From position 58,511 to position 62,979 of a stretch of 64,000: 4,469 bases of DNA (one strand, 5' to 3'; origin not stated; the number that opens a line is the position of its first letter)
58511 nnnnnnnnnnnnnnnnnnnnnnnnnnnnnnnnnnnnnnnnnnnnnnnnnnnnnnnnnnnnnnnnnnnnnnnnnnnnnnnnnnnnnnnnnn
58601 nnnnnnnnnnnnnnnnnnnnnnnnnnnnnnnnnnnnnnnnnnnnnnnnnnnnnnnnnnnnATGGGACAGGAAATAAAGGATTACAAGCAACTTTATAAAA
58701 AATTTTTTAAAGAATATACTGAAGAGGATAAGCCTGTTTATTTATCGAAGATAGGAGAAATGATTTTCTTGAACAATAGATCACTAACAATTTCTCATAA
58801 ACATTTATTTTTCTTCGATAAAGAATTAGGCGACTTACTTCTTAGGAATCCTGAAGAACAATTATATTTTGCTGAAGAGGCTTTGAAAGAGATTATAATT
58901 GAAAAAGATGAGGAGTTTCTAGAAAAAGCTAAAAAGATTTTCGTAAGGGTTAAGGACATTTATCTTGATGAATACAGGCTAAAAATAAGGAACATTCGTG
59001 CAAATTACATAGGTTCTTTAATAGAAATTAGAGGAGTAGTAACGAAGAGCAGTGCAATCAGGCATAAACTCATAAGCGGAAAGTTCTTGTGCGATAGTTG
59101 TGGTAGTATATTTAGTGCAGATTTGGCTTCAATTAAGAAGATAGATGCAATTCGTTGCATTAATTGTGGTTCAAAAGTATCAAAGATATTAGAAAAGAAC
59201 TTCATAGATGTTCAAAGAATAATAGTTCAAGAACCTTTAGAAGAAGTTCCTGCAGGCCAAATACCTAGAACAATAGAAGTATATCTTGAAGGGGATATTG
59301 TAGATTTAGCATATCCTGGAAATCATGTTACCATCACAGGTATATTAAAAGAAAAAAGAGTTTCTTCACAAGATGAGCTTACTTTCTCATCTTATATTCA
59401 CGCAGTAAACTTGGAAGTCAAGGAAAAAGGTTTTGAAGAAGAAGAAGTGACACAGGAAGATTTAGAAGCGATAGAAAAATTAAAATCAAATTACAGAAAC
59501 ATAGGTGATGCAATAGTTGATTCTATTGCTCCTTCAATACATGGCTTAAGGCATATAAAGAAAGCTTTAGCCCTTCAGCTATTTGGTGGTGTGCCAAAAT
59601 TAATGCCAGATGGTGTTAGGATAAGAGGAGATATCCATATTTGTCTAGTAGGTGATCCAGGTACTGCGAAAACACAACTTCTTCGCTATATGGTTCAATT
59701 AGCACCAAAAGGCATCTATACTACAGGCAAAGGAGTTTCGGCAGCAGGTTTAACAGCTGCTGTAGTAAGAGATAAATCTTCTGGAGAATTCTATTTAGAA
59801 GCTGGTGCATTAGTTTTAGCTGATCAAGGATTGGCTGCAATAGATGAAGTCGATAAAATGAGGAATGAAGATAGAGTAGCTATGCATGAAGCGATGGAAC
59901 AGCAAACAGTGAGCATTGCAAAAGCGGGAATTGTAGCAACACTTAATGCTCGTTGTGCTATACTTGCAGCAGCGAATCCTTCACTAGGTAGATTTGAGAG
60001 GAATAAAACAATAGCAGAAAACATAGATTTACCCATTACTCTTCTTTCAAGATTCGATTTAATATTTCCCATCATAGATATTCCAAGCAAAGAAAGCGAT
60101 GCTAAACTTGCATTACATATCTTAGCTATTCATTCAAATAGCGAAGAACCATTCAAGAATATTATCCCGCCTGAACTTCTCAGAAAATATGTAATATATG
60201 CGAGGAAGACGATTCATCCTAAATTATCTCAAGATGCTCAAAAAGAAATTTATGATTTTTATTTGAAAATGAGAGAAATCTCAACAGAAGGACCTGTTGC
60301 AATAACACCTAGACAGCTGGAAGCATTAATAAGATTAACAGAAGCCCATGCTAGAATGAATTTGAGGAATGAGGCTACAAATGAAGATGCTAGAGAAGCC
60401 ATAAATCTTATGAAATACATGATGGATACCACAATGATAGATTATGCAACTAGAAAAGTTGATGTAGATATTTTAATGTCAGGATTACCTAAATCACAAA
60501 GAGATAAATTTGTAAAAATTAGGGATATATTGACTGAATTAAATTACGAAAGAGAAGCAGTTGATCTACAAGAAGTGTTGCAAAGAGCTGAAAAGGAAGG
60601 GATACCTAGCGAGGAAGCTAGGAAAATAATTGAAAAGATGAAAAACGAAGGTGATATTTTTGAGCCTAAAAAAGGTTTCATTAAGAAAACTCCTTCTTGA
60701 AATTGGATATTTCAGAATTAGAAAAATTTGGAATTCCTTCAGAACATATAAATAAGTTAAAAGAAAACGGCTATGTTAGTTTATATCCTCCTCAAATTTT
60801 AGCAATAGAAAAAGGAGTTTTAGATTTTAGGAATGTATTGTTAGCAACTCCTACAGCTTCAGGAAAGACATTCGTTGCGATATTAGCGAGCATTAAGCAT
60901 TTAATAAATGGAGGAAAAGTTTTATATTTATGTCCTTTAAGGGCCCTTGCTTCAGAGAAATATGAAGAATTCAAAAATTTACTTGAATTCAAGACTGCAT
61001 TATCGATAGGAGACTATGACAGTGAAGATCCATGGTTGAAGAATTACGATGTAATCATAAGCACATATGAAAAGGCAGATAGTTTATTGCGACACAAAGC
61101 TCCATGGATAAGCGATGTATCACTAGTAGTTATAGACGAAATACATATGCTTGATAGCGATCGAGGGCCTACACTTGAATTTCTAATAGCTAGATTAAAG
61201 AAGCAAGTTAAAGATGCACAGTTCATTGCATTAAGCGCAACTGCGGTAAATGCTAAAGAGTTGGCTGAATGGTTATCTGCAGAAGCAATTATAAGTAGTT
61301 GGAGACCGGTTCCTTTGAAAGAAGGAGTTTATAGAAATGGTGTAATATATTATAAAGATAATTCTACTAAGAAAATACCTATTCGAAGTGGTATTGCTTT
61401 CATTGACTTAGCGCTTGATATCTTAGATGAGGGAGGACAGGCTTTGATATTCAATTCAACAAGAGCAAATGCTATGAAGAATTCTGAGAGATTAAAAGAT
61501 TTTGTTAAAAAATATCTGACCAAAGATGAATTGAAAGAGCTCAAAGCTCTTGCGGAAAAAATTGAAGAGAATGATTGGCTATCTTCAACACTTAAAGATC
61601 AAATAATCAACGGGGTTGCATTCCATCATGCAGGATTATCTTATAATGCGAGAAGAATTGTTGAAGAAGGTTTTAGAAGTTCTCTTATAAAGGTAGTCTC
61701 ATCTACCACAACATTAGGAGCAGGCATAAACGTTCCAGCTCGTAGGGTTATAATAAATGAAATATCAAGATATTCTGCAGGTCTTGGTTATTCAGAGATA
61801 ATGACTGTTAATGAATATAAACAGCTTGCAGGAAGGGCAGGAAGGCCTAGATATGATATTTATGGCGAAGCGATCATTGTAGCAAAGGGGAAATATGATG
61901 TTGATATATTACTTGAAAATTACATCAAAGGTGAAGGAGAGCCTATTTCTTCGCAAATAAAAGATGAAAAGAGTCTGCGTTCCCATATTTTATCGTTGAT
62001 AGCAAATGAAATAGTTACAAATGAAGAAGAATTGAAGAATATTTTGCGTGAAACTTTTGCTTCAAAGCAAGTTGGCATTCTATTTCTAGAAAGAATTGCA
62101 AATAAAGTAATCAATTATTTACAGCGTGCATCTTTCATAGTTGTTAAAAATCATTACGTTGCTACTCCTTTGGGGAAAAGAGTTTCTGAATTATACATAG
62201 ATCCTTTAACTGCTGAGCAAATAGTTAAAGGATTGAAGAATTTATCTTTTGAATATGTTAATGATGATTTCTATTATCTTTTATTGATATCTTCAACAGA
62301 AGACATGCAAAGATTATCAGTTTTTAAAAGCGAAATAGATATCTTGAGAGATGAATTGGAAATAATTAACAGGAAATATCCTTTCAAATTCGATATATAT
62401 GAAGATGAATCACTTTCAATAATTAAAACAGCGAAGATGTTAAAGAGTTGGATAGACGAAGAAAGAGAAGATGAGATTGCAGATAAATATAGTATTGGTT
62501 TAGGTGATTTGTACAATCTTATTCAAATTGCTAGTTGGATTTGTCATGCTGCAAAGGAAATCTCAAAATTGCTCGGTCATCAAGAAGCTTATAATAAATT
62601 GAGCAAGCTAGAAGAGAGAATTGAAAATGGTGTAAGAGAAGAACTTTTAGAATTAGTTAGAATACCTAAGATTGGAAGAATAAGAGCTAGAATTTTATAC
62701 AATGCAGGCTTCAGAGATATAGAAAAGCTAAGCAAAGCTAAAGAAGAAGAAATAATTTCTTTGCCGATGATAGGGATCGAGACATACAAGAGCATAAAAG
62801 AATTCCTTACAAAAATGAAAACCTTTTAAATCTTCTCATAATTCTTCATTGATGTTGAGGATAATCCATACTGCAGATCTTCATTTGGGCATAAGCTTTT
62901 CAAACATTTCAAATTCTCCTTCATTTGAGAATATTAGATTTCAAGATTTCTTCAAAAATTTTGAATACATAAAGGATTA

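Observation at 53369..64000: Replication and repair super-cluster: orc1 / wHTH / rfcS / rfcL ... GINS / mcm / hel308 / mre11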

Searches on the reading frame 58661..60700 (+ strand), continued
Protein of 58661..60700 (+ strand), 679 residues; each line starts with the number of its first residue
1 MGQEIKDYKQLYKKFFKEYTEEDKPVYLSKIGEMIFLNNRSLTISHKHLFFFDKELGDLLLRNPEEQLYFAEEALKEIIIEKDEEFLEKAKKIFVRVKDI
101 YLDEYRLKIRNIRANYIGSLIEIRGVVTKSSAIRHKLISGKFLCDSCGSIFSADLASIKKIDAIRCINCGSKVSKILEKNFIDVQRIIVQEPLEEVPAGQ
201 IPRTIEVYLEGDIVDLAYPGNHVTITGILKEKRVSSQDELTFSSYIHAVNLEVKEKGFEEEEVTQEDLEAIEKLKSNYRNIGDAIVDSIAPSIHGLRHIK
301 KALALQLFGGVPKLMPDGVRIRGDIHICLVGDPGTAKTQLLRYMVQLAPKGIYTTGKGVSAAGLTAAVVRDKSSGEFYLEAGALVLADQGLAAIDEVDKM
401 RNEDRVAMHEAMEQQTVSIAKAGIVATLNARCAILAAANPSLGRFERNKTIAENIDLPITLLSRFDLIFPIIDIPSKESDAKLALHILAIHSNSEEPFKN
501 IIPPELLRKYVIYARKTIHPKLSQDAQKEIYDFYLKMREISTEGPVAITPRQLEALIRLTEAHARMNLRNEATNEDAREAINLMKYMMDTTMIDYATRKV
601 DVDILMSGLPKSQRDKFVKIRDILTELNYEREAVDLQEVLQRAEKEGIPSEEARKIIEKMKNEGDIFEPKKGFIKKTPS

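Call 49: find_encoding_contigs(protein=P0124, flank=10000, max_places=2)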
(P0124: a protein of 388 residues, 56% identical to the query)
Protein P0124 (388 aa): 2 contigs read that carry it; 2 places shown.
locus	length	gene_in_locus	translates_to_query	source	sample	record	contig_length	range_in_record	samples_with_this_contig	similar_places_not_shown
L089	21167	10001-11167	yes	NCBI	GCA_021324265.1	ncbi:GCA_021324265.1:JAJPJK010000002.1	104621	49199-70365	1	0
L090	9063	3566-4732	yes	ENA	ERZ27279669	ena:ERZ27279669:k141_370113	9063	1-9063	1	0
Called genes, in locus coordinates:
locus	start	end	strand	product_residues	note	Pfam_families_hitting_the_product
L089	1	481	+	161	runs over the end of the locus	-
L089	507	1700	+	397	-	PF01637:ATPase_2 (faint), PF13191:AAA_16 (faint), PF13401:AAA_22, PF22703:Cdc6_lid, PF09079:WHD_Cdc6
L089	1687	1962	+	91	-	-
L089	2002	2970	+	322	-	PF05496:RuvB_N (weak), PF20720:nSTAND3 (weak), PF00004:AAA, PF13173:AAA_14 (weak), PF13177:DNA_pol3_delta2, PF21960:RCF1-5-like_lid, PF25361:AAA_lid_RFC1, PF08542:Rep_fac_C, +3 more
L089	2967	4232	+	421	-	PF05496:RuvB_N (weak), PF00004:AAA, PF13401:AAA_22 (faint), PF22608:DNAX_ATPase_lid (weak), PF21960:RCF1-5-like_lid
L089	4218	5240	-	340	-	PF00586:AIRS, PF02769:AIRS_C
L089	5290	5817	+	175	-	-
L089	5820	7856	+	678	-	PF14551:MCM_N, PF17207:MCM_OB, PF00493:MCM, PF07726:AAA_3 (weak), PF07728:AAA_5 (faint), PF01078:Mg_chelatase (weak), PF17855:MCM_lid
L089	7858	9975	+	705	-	PF00270:DEAD, PF04851:ResIII, PF22527:DEXQc_Suv3 (weak), PF00271:Helicase_C, PF20470:HTH_61 (weak), PF21280:Helicase_dom4_arc, PF12826:HHH_2 (weak), PF14520:HHH_5, +1 more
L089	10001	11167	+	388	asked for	PF00149:Metallophos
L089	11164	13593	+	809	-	PF13476:AAA_23, PF13166:AAA_13 (weak)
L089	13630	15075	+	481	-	PF00171:Aldedh, PF05893:LuxC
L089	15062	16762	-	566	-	PF00501:AMP-binding, PF13193:AMP-binding_C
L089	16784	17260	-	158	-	-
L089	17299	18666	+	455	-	PF18458:XPB_DRD, PF04851:ResIII, PF00270:DEAD, PF13401:AAA_22 (faint), PF16203:ERCC3_RAD25_C, PF00271:Helicase_C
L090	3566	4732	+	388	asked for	PF00149:Metallophos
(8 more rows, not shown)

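Call 50: find_encoding_contigs(protein=P0133, flank=10000, max_places=2)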
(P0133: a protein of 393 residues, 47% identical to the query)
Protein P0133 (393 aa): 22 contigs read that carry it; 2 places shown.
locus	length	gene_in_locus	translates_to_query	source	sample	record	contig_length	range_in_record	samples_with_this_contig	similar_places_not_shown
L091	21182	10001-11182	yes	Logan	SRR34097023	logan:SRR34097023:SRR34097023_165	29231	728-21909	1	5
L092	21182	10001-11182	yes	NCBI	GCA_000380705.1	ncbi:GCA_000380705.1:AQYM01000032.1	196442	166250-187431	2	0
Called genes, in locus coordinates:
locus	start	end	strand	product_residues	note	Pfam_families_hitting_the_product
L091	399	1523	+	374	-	PF09376:NurA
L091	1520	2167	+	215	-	-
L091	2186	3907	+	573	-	PF01935:DUF87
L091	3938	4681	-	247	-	PF00149:Metallophos, PF12850:Metallophos_2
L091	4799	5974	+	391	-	PF00083:Sugar_tr (weak), PF07690:MFS_1, PF12832:MFS_1_like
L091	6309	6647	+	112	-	-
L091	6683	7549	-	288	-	-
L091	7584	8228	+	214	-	PF03070:TENA_THI-4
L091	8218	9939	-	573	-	PF00999:Na_H_Exchanger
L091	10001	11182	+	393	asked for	PF00149:Metallophos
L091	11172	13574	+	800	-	PF02463:SMC_N (weak), PF13476:AAA_23 (weak), PF04423:Rad50_zn_hook (weak), PF13558:SbcC_Walker_B (faint)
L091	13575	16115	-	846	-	PF01074:Glyco_hydro_38N, PF09261:Alpha-mann_mid, PF07748:Glyco_hydro_38C (weak), PF17677:Glyco_hydro38C2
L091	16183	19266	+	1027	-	PF00270:DEAD, PF00271:Helicase_C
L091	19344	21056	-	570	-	PF00501:AMP-binding, PF13193:AMP-binding_C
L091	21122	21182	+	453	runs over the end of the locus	PF18458:XPB_DRD (weak), PF00176:SNF2-rel_dom (faint), PF00270:DEAD, PF04851:ResIII, PF16203:ERCC3_RAD25_C, PF00271:Helicase_C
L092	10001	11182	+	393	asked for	PF00149:Metallophos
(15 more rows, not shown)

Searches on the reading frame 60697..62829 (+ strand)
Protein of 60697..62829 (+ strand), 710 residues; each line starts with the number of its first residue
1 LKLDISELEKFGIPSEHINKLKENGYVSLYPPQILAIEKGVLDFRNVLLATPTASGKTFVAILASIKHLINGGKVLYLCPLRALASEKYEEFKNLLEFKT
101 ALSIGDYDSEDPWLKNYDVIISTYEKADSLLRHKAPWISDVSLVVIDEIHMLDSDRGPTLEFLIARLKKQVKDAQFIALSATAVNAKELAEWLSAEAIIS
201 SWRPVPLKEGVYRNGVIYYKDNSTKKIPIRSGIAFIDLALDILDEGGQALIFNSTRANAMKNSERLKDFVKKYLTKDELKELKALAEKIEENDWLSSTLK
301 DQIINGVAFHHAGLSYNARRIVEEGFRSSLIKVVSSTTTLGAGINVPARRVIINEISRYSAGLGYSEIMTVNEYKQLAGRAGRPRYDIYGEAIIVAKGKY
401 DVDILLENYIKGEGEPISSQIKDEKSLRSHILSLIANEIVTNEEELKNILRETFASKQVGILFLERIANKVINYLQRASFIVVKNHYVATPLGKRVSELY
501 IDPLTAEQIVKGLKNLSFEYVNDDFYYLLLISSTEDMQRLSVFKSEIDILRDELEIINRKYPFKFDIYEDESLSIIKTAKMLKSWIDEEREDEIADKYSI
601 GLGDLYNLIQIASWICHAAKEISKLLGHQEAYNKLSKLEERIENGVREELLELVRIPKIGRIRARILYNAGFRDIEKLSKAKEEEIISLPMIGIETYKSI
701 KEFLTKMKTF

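Call 6: search_protein_families(library=pfam, proteins=[window:60697-62829:+], max_evalue=0.01)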
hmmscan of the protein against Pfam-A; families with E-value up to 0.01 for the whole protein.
window:60697-62829:+ (710 aa): 10 families
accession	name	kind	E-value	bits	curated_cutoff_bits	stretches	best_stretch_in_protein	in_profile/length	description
PF00270.35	DEAD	-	4e-32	111.7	26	1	31-187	2-165/167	DEAD/DEAH box helicase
PF21280.2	Helicase_dom4_arc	-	3.8e-31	108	27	1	526-645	2-125/125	Archaeal helicase, domain 4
PF04851.21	ResIII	-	3.5e-13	50.2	22.5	1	28-183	3-162/164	Type III restriction enzyme, res subunit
PF00271.37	Helicase_C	-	6.3e-11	43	23.5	1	304-384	39-109/110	Helicase conserved C-terminal domain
PF22527.2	DEXQc_Suv3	-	3.3e-08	33.6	27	1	48-158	17-112/154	DEXQ-box helicase domain of Suv3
PF14520.12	HHH_5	-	5.2e-07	30.5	27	1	651-704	2-55/57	Helix-hairpin-helix domain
PF20470.4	HTH_61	-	1e-06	29.4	24.3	1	408-481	17-91/92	Helix-turn-helix domain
PF25453.1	DUF7898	-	2e-06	28.5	27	1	649-689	2-42/80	Domain of unknown function (DUF7898)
PF12826.13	HHH_2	-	2e-06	28.3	27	1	656-707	8-58/64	Helix-hairpin-helix motif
PF10391.15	DNA_pol_lambd_f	-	0.00093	19.4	29.8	1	653-697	3-47/51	Fingers domain of DNA polymerase lambda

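Call 9: search_protein_families(library=ncbifam, proteins=[window:60697-62829:+], max_evalue=0.00001)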
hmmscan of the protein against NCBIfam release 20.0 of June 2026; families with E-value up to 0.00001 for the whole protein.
window:60697-62829:+ (710 aa): 16 families
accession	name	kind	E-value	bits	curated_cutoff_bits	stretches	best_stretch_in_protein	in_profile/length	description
NF002654.0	PRK02362.1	equivalog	2.9e-219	730.1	887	1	9-701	4-700/739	ATP-dependent DNA helicase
NF001308.0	PRK00254.1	equivalog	2.8e-190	634.1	1216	1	17-705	11-699/720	ATP-dependent DNA helicase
NF040935.1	helicase_Hel308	equivalog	1.5e-174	581.9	1200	1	6-679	4-677/704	ATP-dependent DNA helicase Hel308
NF002251.0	PRK01172.1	equivalog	8.1e-148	493.6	891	1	11-687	6-648/674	ATP-dependent DNA helicase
TIGR04121.1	DEXH_lig_assoc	equivalog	3.9e-26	91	850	1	44-260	28-262/804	ligase-associated DNA damage response DEXH box helicase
NF010338.0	PRK13767.1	equivalog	5.2e-19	68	849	1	138-456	171-458/877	ATP-dependent helicase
NF010337.0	PRK13766.1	equivalog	1.7e-12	46.3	610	1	45-182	31-172/781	Hef nuclease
TIGR03817.1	DECH_helic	hypoth_equivalog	2.9e-12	45.6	874.1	1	17-383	25-372/742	helicase/secretion neighborhood putative DEAH-box helicase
TIGR00614.1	recQ_fam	subfamily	6e-09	35.2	219.8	1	291-384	238-320/470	RecQ family ATP-dependent DNA helicase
TIGR00643.1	recG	equivalog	1.1e-08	34.3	659.4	0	53-151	265-368/629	ATP-dependent DNA helicase RecG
TIGR01389.1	recQ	equivalog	1.8e-08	33.3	640.2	1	264-418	209-348/591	DNA helicase RecQ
NF007284.0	PRK09751.1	equivalog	4.8e-08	30.7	1496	1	79-357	107-402/1538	ATP-dependent helicase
TIGR01587.1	cas3_core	equivalog_domain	1e-07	31.5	102.45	0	140-271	124-247/358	CRISPR-associated helicase Cas3'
NF008279.0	PRK11057.1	equivalog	1e-07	30.8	1015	0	295-384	252-330/608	ATP-dependent DNA helicase RecQ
NF008394.0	PRK11192.1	equivalog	7.6e-06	25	507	0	8-170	5-180/441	ATP-dependent RNA helicase SrmB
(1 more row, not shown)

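Call 64: search_solved_structures(query=window:60703-62829:+, max_evalue=1e-20)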
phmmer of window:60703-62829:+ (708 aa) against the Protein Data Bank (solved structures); distinct sequences matched with E-value up to 1e-20: 52.
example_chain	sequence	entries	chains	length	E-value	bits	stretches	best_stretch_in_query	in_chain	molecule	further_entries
2p6r_A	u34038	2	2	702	8e-151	506.8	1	10-688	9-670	afUHEL308 HELICASE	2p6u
2zj2_A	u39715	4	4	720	2.1e-148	498.8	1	17-704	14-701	Putative ski2-type helicase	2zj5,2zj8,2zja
9b15_A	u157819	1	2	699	1.4e-147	496.1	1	10-688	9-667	ATP-dependent DNA helicase Hel308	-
2va8_A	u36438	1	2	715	7e-145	487.2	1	6-674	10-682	SKI2-TYPE HELICASE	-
4f92_B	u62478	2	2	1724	5.6e-74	252.9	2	42-401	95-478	U5 small nuclear ribonucleoprotein 200 kDa helicase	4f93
6qdv_B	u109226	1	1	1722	5.6e-74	252.9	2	42-401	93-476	U5 small nuclear ribonucleoprotein 200 kDa helicase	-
4f91_B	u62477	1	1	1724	5.6e-74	252.9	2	42-401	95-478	U5 small nuclear ribonucleoprotein 200 kDa helicase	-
5urj_A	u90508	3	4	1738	5.8e-74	252.8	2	42-401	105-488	U5 small nuclear ribonucleoprotein 200 kDa helicase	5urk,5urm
4kit_B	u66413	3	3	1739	5.8e-74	252.8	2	42-401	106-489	U5 small nuclear ribonucleoprotein 200 kDa helicase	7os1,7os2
6s8q_B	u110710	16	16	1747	6e-74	252.8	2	42-401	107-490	U5 small nuclear ribonucleoprotein 200 kDa helicase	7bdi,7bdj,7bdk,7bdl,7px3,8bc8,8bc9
6s8o_B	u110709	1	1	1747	7.6e-74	252.5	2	42-401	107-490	U5 small nuclear ribonucleoprotein 200 kDa helicase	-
6s9i_B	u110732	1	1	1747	8.1e-74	252.4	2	42-401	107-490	U5 small nuclear ribonucleoprotein 200 kDa helicase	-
3jcr_C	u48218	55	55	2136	1.3e-73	251.7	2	42-401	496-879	hBrr2 | U5 small nuclear ribonucleoprotein 200 kDa helicase | Brr2, U5 small nuclear ribonucleoprotein 200 kDa helicase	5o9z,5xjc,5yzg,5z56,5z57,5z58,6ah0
7zpq_CA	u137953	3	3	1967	6.6e-72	246.1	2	43-454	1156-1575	SLH1 isoform 1 | RQC trigger complex helicase SLH1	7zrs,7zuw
8alz_B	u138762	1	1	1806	2.1e-71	244.4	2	44-449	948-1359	Activating signal cointegrator 1 complex subunit 3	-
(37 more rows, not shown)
